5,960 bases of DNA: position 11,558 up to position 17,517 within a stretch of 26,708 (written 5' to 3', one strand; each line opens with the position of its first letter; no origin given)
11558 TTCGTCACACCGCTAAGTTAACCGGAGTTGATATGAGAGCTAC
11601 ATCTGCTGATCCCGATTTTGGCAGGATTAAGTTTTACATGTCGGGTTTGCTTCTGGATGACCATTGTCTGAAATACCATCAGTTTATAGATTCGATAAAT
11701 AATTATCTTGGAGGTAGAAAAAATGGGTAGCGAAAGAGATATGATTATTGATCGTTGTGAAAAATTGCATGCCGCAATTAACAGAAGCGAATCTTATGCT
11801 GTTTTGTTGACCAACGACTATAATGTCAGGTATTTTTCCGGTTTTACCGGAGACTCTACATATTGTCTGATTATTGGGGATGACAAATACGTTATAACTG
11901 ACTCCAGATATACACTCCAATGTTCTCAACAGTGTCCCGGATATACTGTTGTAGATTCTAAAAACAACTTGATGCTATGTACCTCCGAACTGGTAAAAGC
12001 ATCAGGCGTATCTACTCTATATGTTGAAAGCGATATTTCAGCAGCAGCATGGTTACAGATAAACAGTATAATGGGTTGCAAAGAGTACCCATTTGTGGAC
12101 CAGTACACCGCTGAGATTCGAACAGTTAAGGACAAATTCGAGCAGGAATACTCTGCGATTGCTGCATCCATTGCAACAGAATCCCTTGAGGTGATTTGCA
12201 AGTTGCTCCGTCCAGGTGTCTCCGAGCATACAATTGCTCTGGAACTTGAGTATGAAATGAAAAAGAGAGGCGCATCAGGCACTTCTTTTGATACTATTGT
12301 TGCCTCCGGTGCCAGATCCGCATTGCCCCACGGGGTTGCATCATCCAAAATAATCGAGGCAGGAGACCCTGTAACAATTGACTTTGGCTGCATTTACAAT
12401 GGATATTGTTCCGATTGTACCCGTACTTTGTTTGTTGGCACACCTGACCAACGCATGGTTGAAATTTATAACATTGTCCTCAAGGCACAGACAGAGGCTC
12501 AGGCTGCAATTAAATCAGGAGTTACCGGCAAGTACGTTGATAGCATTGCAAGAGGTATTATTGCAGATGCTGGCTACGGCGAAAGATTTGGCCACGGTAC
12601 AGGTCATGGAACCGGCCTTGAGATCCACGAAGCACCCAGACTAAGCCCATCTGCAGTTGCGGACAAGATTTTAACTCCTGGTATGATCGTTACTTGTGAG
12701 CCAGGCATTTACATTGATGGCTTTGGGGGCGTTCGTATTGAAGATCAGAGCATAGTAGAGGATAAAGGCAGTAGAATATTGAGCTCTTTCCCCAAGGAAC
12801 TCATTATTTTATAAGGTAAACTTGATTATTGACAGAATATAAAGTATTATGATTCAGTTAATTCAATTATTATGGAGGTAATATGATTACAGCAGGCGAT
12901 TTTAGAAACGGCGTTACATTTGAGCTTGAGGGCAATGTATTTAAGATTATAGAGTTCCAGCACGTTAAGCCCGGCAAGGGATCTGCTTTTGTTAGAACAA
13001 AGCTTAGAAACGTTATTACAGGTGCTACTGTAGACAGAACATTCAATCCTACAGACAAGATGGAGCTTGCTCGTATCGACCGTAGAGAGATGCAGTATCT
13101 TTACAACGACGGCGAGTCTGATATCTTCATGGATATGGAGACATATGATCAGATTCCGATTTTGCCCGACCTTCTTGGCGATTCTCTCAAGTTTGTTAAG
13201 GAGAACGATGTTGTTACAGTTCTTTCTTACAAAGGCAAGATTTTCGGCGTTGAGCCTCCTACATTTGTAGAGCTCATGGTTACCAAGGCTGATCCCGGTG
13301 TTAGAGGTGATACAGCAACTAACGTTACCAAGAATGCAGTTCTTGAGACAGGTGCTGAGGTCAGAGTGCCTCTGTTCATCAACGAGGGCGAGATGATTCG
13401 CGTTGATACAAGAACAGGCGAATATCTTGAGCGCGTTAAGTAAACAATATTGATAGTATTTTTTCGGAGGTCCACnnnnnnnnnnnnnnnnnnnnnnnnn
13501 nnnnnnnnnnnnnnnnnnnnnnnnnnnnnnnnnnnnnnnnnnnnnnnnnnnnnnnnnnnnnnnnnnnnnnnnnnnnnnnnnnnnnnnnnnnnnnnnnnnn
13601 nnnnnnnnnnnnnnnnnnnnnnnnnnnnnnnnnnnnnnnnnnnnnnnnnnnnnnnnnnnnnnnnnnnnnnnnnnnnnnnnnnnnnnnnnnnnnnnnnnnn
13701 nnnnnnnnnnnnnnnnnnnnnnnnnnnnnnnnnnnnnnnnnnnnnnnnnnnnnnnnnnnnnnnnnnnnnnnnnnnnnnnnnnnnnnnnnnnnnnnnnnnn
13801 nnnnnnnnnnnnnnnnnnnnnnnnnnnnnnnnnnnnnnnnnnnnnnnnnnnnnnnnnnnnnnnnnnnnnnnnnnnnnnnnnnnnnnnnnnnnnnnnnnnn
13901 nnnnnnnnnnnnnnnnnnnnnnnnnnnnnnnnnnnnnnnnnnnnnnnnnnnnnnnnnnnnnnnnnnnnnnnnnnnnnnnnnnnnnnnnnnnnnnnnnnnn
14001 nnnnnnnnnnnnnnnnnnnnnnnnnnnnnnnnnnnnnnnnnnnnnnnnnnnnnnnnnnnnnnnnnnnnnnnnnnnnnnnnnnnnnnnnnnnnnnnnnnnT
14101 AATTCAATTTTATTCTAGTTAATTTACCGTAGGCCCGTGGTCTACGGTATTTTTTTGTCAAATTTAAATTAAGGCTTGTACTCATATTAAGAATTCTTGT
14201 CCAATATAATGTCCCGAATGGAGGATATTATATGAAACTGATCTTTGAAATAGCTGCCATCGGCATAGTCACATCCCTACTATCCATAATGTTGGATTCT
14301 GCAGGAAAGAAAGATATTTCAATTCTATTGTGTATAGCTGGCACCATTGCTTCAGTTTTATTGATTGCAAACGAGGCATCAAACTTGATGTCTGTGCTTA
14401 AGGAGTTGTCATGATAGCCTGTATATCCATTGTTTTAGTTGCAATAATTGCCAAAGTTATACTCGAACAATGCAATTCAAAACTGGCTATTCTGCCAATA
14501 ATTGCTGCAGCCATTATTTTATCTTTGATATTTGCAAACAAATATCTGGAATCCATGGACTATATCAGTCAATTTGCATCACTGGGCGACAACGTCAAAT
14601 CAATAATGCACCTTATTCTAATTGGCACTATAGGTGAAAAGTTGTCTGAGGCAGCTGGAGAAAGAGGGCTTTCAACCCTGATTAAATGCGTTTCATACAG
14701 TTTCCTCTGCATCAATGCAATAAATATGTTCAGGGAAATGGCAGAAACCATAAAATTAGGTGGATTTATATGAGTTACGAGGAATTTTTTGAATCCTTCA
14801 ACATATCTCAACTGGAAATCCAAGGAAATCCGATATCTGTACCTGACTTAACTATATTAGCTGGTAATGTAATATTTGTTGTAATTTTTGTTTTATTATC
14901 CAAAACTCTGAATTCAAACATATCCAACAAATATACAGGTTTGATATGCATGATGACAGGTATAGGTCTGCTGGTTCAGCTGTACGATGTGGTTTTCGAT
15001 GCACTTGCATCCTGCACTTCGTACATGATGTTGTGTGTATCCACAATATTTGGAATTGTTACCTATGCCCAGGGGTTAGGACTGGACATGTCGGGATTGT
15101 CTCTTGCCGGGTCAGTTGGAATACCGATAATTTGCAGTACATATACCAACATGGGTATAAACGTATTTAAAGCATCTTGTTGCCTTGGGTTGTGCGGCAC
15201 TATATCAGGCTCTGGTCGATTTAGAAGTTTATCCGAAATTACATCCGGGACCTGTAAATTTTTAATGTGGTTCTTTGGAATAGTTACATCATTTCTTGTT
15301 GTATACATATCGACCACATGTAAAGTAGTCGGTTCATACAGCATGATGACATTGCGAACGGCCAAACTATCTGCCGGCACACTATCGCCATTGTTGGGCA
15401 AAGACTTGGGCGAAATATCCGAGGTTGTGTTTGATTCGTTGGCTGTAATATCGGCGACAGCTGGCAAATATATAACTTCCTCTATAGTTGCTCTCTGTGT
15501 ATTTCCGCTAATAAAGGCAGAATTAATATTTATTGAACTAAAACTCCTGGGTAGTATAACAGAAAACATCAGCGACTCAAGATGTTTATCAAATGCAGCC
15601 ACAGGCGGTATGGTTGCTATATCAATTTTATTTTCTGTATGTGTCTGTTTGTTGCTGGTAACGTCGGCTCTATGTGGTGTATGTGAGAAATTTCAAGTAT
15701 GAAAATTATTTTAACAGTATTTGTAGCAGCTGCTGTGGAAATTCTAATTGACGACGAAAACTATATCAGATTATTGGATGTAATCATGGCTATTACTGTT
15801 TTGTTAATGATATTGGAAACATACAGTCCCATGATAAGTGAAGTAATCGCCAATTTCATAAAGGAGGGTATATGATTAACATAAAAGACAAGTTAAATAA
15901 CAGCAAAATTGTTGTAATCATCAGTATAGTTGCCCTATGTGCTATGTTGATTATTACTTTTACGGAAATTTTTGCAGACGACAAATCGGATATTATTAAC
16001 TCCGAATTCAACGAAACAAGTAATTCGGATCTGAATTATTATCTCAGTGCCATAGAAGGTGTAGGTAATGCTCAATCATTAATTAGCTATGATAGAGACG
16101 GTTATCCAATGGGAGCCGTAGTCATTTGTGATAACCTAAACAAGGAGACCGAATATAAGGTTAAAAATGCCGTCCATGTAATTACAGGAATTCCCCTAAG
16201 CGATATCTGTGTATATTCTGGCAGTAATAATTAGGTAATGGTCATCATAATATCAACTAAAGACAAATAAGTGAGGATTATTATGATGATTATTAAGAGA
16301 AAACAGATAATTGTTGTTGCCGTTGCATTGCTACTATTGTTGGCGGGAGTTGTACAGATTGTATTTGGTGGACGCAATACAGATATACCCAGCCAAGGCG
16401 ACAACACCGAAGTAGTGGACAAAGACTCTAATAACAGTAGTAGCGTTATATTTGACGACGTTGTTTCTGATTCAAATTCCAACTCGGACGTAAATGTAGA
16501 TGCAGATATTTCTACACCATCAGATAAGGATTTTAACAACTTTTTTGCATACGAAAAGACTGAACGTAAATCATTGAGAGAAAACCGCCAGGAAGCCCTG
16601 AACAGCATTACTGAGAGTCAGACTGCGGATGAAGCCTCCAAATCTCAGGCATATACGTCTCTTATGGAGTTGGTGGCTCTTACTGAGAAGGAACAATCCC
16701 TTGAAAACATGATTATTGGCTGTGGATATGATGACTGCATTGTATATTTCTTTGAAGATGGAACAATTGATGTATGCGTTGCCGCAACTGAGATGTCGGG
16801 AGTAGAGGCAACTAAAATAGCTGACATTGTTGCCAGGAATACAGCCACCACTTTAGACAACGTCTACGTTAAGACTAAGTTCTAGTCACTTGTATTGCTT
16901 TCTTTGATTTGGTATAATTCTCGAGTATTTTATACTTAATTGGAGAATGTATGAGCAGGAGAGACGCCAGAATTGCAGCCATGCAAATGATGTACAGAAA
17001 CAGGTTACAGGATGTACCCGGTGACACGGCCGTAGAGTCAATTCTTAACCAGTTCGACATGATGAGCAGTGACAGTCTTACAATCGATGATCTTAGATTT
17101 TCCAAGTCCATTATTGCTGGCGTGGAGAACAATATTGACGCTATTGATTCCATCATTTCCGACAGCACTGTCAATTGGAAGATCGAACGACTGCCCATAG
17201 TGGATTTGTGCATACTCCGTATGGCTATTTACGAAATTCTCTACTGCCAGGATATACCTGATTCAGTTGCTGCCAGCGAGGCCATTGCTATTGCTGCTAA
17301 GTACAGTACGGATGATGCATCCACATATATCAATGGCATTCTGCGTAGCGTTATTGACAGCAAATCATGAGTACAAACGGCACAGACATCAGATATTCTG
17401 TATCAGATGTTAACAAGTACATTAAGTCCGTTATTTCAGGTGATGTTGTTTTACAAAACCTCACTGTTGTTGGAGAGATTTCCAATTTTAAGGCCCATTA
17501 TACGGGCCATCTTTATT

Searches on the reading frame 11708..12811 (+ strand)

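Call 46: search_protein_families(library=pfam, proteins=[window:11708-12811:+], max_evalue=0.001)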
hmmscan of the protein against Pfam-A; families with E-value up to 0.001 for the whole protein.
window:11708-12811:+ (368 aa): 2 families
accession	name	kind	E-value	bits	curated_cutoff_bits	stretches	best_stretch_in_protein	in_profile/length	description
PF00557.29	Peptidase_M24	-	6.5e-68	229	23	1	151-351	5-207/208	Metallopeptidase family M24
PF01321.24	Creatinase_N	-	3.8e-13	50.5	22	1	16-110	1-97/128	Creatinase/Prolidase N-terminal domain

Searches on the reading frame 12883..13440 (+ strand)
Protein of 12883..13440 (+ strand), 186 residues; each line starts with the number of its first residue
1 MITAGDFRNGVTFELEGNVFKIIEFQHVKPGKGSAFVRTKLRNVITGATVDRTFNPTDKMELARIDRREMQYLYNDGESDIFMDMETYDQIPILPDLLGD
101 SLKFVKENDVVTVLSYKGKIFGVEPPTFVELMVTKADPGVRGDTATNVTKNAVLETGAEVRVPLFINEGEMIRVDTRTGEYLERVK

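Call 46: search_protein_families(library=pfam, proteins=[window:12883-13440:+], max_evalue=0.001)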
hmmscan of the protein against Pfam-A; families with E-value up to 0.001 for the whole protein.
window:12883-13440:+ (186 aa): 3 families
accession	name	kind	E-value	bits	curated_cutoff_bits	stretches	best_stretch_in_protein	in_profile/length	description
PF09285.17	Elong-fact-P_C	-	3.4e-28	97.5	25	1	129-184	1-56/56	Elongation factor P, C-terminal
PF08207.18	EFP_N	-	9.7e-27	93.2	23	1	3-60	1-58/58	Elongation factor P (EF-P) KOW-like domain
PF01132.26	EFP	-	2.4e-22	79.1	27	1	68-120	1-53/54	Elongation factor P (EF-P) OB domain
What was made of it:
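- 12883..13443 (+): efp (elongation factor P, 186 aa), the conserved upstream partner gene. Pfam EFP_N, EFP and Elong-fact-P_C domains are all present (call 46).
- Checked: efp (12883..13443) has all three EF-P Pfam domains (call 46).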

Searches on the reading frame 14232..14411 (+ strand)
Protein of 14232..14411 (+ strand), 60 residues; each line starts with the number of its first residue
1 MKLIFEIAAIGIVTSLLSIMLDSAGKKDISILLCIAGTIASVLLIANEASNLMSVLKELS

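Call 46: search_protein_families(library=pfam, proteins=[window:14232-14411:+], max_evalue=0.001)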
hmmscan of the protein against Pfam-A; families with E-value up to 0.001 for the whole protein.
window:14232-14411:+ (60 aa): 1 family
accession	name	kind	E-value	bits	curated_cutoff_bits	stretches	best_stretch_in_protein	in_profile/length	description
PF06686.16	SpoIIIAC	-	1.3e-08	35.3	24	1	4-59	1-56/56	Stage III sporulation protein AC/AD protein family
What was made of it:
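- spoIIIAC-AH follow at 14232-16885 (call 46).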

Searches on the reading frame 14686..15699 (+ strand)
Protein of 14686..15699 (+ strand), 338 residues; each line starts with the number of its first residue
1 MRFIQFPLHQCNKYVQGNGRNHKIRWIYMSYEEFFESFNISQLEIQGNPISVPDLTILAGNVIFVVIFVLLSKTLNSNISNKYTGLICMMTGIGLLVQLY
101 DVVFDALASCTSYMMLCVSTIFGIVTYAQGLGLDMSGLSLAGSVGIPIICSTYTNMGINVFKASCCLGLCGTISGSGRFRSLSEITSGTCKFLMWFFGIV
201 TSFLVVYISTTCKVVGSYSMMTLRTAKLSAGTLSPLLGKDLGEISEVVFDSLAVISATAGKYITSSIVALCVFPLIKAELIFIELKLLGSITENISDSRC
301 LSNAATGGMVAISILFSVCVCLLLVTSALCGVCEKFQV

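Call 46: search_protein_families(library=pfam, proteins=[window:14686-15699:+], max_evalue=0.001)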
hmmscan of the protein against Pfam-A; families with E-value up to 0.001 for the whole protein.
window:14686-15699:+ (338 aa): 1 family
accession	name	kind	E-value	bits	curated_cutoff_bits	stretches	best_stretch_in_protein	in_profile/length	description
PF09546.15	Spore_III_AE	-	1.1e-10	41.7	27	1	62-331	48-319/321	Stage III sporulation protein AE (spore_III_AE)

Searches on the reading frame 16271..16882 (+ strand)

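Call 46: search_protein_families(library=pfam, proteins=[window:16271-16882:+], max_evalue=0.001)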
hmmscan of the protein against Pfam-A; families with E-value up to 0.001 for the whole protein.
window:16271-16882:+ (204 aa): 1 family
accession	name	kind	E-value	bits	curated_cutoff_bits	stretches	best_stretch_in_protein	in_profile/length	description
PF12685.13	SpoIIIAH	-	7.7e-33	114.5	30.6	1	10-199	1-190/191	SpoIIIAH-like protein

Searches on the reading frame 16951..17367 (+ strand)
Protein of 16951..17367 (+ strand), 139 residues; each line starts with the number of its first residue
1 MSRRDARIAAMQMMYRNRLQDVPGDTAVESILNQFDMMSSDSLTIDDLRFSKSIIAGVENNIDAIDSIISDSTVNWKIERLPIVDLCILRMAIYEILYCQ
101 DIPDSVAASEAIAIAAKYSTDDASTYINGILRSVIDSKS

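Call 46: search_protein_families(library=pfam, proteins=[window:16951-17367:+], max_evalue=0.001)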
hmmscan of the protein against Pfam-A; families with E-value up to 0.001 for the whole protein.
window:16951-17367:+ (139 aa): 1 family
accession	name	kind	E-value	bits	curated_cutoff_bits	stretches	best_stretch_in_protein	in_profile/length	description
PF01029.23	NusB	-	1.9e-29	103.2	23.1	1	5-135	2-132/133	NusB family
